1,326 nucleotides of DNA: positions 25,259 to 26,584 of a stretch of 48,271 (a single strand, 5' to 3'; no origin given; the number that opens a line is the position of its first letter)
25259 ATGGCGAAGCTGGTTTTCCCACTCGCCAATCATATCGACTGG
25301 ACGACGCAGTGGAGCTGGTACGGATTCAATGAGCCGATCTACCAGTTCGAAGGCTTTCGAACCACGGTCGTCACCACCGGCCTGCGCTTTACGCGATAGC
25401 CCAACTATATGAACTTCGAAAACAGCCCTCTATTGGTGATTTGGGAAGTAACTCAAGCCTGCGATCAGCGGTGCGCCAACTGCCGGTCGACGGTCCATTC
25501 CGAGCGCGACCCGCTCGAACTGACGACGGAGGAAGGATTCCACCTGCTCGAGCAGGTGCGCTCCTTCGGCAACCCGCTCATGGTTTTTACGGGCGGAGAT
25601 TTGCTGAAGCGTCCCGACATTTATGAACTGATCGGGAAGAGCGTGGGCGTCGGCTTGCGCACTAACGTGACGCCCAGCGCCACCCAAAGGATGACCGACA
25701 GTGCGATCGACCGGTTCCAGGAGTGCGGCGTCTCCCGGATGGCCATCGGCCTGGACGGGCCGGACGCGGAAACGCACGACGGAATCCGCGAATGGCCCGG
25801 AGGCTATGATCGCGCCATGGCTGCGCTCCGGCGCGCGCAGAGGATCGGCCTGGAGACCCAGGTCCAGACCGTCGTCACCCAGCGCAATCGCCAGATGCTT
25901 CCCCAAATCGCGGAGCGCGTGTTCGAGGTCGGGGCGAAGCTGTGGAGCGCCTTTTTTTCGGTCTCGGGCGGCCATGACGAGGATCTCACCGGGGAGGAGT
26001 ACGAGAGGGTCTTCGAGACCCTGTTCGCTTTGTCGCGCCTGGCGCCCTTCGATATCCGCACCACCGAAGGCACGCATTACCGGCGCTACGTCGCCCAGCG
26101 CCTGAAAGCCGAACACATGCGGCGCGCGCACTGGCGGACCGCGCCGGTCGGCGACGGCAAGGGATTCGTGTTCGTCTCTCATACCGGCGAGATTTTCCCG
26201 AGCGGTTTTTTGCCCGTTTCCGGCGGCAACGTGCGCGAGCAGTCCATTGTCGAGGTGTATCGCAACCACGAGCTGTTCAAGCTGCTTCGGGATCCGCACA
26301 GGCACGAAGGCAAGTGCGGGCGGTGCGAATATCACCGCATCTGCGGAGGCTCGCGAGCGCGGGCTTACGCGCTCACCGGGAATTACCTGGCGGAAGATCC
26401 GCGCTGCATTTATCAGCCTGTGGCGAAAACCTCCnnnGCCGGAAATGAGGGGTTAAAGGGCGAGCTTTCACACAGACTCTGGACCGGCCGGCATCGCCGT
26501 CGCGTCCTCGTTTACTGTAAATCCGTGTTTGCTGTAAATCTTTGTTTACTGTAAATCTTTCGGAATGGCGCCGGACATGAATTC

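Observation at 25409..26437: Radical SAM/SPASM enzyme docked 9 nt behind the mtrB-like gene: candidate fourth component of the conduit module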

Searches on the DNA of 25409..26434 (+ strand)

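Call 97: search_rna_families(sources=[L170, L171, L172, L173], threshold=gathering)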
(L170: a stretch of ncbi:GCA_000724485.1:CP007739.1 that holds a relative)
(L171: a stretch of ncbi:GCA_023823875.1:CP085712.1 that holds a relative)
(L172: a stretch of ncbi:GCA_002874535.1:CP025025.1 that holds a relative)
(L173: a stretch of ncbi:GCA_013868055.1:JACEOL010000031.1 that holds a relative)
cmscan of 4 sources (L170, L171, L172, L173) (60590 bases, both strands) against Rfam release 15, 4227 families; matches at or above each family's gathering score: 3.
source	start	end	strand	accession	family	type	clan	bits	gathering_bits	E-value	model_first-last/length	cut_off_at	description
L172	11299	11511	-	RF00230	T-box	Cis-reg; leader;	-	129.6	93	1.7e-28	1-219/219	no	T-box leader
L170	5828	5936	-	RF00162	SAM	Cis-reg; riboswitch;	CL00012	84.8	44.4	1.3e-18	1-108/108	no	SAM riboswitch aptamer (S box leader)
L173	2240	2338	+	RF01749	pan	Cis-reg;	-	48.1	36.2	2.7e-05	1-92/92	no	pan motif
